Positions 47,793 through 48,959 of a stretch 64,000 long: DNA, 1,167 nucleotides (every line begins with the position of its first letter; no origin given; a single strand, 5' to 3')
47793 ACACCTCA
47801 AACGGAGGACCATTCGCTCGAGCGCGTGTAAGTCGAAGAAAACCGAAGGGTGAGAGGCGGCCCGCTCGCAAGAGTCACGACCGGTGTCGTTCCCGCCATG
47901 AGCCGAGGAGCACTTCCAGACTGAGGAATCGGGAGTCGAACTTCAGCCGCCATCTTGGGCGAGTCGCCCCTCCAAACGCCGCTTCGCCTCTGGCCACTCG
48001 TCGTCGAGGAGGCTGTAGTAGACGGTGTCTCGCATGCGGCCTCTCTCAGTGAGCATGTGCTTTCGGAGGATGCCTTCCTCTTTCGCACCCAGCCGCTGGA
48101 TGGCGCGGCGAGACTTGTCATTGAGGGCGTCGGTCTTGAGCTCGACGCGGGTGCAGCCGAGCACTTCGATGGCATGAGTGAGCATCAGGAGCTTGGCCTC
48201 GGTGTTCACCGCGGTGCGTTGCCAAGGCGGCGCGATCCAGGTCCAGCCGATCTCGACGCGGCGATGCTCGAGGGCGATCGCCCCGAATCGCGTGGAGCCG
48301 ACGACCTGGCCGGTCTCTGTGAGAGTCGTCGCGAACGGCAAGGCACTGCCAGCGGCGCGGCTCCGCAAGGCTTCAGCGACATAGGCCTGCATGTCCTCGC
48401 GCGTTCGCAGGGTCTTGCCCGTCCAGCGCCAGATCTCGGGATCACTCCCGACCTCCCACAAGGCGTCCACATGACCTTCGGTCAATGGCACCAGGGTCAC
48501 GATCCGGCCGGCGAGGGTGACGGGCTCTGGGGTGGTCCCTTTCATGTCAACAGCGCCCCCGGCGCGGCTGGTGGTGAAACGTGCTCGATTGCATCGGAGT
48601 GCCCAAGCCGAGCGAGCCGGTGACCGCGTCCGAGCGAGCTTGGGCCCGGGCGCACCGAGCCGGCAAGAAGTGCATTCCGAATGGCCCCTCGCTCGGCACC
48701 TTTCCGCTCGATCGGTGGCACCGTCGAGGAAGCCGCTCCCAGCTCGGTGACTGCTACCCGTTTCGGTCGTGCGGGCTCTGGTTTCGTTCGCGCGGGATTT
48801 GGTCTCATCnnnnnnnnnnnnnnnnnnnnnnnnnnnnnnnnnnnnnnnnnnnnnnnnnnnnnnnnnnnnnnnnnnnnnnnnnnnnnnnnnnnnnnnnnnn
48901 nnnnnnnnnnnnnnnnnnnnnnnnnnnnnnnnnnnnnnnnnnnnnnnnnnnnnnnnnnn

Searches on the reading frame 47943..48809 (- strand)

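Call 61: search_protein_families(library=pfam, proteins=[window:47943-48809:-], max_evalue=0.0001)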
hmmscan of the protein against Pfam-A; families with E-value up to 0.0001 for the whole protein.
window:47943-48809:- (288 aa): 2 families
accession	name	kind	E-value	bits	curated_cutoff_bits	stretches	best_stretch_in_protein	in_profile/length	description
PF13302.13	Acetyltransf_3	-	2.7e-22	80.4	25.4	1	104-243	2-138/138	Acetyltransferase (GNAT) domain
PF00583.31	Acetyltransf_1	-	8.7e-07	29.7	20.7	1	157-241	34-115/116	Acetyltransferase (GNAT) family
